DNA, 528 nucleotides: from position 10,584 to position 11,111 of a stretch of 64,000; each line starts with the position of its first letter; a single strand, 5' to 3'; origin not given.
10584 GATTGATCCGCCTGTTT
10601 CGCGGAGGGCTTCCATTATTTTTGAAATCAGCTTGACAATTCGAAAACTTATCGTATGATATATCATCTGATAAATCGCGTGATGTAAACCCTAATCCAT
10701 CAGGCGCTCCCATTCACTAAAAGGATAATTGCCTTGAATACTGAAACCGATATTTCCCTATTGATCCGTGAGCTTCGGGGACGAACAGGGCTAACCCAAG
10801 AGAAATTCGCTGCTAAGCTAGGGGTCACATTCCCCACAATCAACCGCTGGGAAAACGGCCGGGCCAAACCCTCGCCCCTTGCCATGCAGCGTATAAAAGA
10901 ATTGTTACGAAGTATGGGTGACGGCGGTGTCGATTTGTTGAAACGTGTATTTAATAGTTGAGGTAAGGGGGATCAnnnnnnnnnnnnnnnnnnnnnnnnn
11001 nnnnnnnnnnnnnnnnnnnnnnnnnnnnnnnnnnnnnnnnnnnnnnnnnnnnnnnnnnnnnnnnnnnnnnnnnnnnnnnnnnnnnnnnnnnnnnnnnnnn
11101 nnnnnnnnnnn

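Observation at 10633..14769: Candidate three-gene defence operon: XRE HTH, PHP-phosphoesterase/coiled-coil ABC ATPase fusion, and a Schlafen/AlbA_2-like partner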

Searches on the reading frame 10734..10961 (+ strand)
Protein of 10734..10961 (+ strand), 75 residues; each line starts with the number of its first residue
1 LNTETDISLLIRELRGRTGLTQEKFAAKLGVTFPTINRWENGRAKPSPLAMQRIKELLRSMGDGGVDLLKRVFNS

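Call 4: search_protein_families(library=pfam, proteins=[window:10734-10961:+], max_evalue=0.01)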
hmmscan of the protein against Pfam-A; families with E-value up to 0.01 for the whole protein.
window:10734-10961:+ (75 aa): 6 families
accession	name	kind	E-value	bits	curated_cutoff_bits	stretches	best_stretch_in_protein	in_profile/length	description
PF01381.28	HTH_3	-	1.4e-13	51.1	23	1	11-58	1-48/55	Helix-turn-helix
PF13560.12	HTH_31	-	7e-11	42.7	27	1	9-59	4-55/64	Helix-turn-helix domain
PF12844.13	HTH_19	-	8e-06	26.1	30.2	1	11-57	4-50/64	Helix-turn-helix domain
PF22495.2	HTH_92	-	9.4e-05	22.1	27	1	12-50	1-39/45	RsaL-like HTH domain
PF13744.12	HTH_37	-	0.00069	19.8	27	1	5-62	17-72/80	Helix-turn-helix domain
PF15731.11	MqsA_antitoxin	-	0.0025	18.4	30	1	3-57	66-120/131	Antitoxin component of bacterial toxin-antitoxin system, MqsA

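Call 5: search_protein_families(library=padloc, proteins=[window:10734-10961:+], max_evalue=0.01)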
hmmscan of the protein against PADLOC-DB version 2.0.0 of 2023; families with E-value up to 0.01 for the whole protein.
window:10734-10961:+ (75 aa): 14 families
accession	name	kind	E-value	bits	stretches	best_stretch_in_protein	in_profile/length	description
PDLC02926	HTH_VI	-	1e-06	26.9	1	8-57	3-52/92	-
PDLC03951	RmrA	-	1.1e-06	25.9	1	12-59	14-61/400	-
PDLC03949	RmrA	-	3.8e-06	24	1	15-59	11-55/363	-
PDLC03947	RmrA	-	8.1e-06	22.9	1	11-58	16-63/383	-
PDLC03952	RmrA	-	3.5e-05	20.8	1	11-59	27-75/395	-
PDLC04142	capH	-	0.00014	20.9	1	8-59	8-59/103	capH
PDLC03956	RmrA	-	0.00014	19.1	1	15-59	18-62/399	-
PDLC04760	PDC-M64C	-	0.00024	19.4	1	2-44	22-64/93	-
PDLC03948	RmrA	-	0.00036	17.6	1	13-58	15-60/397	-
PDLC03946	RmrA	-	0.00053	16.8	1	15-58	11-54/357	-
PDLC03954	RmrA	-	0.00083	16.4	1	12-58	16-62/380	-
PDLC03955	RmrA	-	0.0024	15.1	1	16-56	30-70/371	-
PDLC03665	Control_protein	-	0.0034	15.6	1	11-54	13-57/77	control protein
PDLC03944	RmrA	-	0.0048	14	1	12-58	12-58/384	-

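Call 6: search_protein_families(library=ncbifam, proteins=[window:10734-10961:+], max_evalue=0.01)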
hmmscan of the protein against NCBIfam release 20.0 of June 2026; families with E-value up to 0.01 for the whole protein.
window:10734-10961:+ (75 aa): 13 families
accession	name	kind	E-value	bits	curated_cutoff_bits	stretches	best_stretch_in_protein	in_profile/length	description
TIGR03830.1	CxxCG_CxxCG_HTH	subfamily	6.4e-09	35.7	61.8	1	8-59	67-118/127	type II TA system antitoxin MqsA family protein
TIGR03070.1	couple_hipB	subfamily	1e-08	35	71.65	1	5-46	1-42/58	type II toxin-antitoxin system Y4mF family antitoxin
NF041951.1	phage_RstR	subfamily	1.5e-08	34.9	80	1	11-59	7-55/108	RstR family transcriptional repressor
NF007481.0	PRK10072.1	equivalog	1.5e-07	31.8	110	1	11-54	38-81/96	HTH-type transcriptional regulator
NF047542.1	telomere_Tap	equivalog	2.6e-06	26.4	600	1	13-61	24-72/695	telomere-associated protein Tap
NF040522.1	VC1465_fam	subfamily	7.9e-06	25.9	70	1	11-55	1-45/111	VC1465 family Xer recombination activation factor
TIGR00270.2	TIGR00270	equivalog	1.9e-05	24.5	110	1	8-58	77-127/159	multiprotein bridging factor aMBF1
NF041265.1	NadS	equivalog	0.00047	20.4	60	1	11-51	35-75/94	NadS family protein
NF047948.1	male_kill_WMK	equivalog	0.00054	19.5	300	1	11-46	10-45/300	WO male-killing family protein Wmk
NF007257.0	PRK09706.1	subfamily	0.00065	19.5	101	1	7-59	6-58/135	transcriptional repressor DicA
NF007271.0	PRK09726.1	equivalog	0.0044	17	79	1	11-45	17-51/88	type II toxin-antitoxin system antitoxin HipB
NF003162.0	PRK04140.1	equivalog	0.0045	16.1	263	1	10-70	130-190/317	transcriptional regulator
TIGR02612.1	mob_myst_A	hypoth_equivalog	0.0076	16.1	122.6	1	11-45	30-64/150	mobile mystery protein A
